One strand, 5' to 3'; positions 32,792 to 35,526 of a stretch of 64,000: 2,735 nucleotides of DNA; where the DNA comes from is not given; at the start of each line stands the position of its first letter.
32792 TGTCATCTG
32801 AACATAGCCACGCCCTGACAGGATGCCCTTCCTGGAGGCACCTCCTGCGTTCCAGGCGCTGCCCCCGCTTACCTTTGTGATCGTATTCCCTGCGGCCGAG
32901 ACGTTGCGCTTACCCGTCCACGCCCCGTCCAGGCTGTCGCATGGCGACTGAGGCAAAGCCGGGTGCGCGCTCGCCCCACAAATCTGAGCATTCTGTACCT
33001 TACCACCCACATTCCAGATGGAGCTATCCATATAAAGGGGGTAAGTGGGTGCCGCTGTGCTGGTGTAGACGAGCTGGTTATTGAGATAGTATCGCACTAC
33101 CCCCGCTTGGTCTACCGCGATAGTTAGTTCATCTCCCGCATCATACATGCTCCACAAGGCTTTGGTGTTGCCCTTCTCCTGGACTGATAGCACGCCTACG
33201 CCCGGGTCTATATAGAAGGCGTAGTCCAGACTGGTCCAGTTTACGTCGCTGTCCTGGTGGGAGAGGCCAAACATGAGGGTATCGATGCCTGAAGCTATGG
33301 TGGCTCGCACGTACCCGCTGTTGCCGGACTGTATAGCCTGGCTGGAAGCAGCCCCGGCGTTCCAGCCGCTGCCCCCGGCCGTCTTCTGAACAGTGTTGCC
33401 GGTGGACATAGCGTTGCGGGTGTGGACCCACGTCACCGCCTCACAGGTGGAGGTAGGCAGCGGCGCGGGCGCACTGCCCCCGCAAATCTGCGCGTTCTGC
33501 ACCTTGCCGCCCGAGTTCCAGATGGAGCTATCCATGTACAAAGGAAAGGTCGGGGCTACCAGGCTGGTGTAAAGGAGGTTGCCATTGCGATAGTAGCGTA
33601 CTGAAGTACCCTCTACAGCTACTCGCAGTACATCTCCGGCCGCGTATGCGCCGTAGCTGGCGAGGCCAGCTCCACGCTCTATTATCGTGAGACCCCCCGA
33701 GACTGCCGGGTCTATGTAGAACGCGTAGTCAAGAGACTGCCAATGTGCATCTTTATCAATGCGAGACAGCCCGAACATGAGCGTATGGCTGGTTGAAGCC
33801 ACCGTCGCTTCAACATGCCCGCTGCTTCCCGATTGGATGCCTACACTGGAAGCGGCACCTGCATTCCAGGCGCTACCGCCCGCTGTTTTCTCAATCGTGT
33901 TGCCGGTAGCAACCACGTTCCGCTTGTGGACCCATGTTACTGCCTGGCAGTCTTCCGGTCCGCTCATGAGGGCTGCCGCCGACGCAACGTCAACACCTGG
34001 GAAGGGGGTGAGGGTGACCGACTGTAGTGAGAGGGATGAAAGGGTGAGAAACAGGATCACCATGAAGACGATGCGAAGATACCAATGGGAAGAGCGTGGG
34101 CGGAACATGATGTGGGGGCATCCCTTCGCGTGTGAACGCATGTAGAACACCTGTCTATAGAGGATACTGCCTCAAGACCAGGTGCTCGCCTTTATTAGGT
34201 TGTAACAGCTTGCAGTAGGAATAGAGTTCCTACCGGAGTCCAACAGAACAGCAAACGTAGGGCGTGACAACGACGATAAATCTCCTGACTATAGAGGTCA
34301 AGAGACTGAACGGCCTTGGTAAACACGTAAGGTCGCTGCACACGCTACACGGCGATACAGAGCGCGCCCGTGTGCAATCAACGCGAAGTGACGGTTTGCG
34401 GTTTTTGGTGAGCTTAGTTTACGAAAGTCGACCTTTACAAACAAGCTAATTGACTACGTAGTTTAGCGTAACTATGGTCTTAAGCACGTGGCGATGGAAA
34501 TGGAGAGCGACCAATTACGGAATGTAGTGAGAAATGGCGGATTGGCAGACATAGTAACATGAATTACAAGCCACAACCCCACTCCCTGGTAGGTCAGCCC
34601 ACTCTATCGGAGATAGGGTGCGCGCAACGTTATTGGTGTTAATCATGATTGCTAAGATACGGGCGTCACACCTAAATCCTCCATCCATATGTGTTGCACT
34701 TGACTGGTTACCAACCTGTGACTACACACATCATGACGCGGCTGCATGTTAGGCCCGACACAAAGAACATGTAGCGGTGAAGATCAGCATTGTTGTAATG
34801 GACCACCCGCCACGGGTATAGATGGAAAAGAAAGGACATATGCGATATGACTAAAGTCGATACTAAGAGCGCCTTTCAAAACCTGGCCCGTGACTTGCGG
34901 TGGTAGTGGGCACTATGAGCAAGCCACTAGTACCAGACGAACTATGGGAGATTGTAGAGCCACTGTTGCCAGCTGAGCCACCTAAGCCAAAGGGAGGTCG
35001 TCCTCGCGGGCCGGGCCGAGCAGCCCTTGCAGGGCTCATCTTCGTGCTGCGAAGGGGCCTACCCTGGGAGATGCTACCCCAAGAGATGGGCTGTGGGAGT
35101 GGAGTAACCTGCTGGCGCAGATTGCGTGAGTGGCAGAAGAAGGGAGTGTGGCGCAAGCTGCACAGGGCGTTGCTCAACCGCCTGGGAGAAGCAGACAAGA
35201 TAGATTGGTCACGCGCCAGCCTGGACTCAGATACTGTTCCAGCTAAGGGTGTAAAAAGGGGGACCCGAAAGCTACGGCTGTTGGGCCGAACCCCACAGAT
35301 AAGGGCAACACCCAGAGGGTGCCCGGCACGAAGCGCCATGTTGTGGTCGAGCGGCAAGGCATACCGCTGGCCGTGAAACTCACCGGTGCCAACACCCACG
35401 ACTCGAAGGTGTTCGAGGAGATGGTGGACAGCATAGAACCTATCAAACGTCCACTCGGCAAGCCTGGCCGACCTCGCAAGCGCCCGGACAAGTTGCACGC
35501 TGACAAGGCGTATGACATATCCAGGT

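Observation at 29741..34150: Giant secreted protein: 5x LamG/ConA-like repeats + 2x discoidin-like domains + unknown C-terminal domain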

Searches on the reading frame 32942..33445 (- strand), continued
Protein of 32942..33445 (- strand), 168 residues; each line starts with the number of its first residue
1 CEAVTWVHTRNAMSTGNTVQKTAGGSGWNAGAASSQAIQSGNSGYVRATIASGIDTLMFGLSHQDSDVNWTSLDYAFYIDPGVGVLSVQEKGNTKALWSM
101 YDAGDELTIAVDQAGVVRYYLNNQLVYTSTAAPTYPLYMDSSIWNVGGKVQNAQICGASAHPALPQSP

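Call 84: search_protein_families(library=pfam, proteins=[P0036, P0013, P0041, P0043, P0049, P0033, P0056], max_evalue=0.0001)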
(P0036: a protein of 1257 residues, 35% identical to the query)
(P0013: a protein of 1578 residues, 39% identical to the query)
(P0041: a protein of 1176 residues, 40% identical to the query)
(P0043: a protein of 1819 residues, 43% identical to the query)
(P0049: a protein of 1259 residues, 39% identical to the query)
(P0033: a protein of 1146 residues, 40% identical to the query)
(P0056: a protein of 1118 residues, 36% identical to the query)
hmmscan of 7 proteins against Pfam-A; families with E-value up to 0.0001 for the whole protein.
P0036 (1257 aa): 1 family
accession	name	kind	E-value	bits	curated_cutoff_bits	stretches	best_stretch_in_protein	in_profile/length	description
PF01551.29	Peptidase_M23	-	5.8e-11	42.9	28.7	1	1053-1151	2-90/96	Peptidase family M23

P0013 (1578 aa): 1 family
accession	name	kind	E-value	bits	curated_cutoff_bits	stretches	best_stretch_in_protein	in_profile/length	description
PF07177.19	Neuralized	-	1e-08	35.7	23.3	0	596-641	95-142/149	Neuralized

P0041 (1176 aa): 2 families
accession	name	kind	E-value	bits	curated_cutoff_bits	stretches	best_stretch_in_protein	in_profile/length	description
PF00754.31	F5_F8_type_C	-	3e-28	98.9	28.2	3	899-1004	3-115/127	F5/8 type C domain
PF22633.2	F5_F8_type_C_2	-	2.9e-27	95.5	27.8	3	911-999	1-91/91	NedA-like, galactose-binding domain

P0043 (1819 aa): 2 families
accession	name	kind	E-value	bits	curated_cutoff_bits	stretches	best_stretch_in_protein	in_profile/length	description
PF19190.6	BACON_2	-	5.2e-08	33.1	25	1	746-828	3-91/94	Viral BACON domain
PF13004.13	BACON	-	4.8e-07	30.1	25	1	772-828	2-60/61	Putative binding domain, N-terminal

P0049 (1259 aa): 6 families
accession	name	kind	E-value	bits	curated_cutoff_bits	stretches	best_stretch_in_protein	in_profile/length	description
PF25390.1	WD40_RLD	-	9.3e-108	361.2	150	2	859-1105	91-346/363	RCC1-like domain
PF00415.24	RCC1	-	2.6e-69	230.1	21.7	5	975-1022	1-50/50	Regulator of chromosome condensation (RCC1) repeat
PF13540.12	RCC1_2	-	2.2e-64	212.2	22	5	959-988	1-30/30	Regulator of chromosome condensation (RCC1) repeat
PF13290.12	CHB_HEX_C_1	-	9e-25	86.9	22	2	784-850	1-67/67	Chitobiase/beta-hexosaminidase C-terminal domain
PF25384.1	Alsin_RLD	-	3.9e-14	53.2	100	0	976-1044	242-312/405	Alsin RCC1-like domain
PF13287.12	Fn3_assoc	-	4.2e-13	49.6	23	2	796-853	2-59/59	Fn3 associated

P0033 (1146 aa): 3 families
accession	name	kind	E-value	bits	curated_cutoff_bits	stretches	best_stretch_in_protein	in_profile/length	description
PF18911.6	PKD_4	-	8e-19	67.9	27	1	270-349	2-84/85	PKD domain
PF00801.26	PKD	-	4.5e-13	49.4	23.5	1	281-347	10-78/80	PKD domain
PF18884.5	TSP3_bac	-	8.6e-05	22.7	25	0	196-217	1-22/22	Bacterial TSP3 repeat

P0056 (1118 aa): 2 families
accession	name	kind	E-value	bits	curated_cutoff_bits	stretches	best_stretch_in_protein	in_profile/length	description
PF18676.6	MBG_2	-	4e-23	82.2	25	1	368-442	1-71/72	MBG domain (YGX type)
PF13927.12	Ig_3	-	9.6e-06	26.5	30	1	206-274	1-78/78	Immunoglobulin domain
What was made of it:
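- On SPRY/B30.2 (Pfam PF00622): P0013 reaches 35.7 summed bits (call 84).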

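Call 88: search_dna_similar(query=window:32942-33445:-, collection=phages, mode=protein, max_evalue=0.001, max_rows=15)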
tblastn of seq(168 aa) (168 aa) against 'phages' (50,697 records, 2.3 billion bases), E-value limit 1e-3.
No match.
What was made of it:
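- Tried and rejected: tblastn of a repeat against 50,697 phage records gave no match (call 88).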

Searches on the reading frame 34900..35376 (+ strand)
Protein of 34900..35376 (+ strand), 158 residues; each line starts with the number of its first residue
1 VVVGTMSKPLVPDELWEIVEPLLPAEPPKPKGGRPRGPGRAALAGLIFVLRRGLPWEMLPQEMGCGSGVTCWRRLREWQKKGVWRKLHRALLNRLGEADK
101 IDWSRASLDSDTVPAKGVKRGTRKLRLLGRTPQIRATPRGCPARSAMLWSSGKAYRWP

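Call 77: search_protein_families(library=pfam, proteins=[window:34900-35376:+], max_evalue=0.001)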
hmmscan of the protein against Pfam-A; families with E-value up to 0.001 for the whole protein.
window:34900-35376:+ (158 aa): 1 family
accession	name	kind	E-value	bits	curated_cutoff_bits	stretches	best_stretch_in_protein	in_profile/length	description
PF13340.11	DUF4096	-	1.5e-24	86.4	34.3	1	12-88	2-76/76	Putative transposase of IS4/5 family (DUF4096)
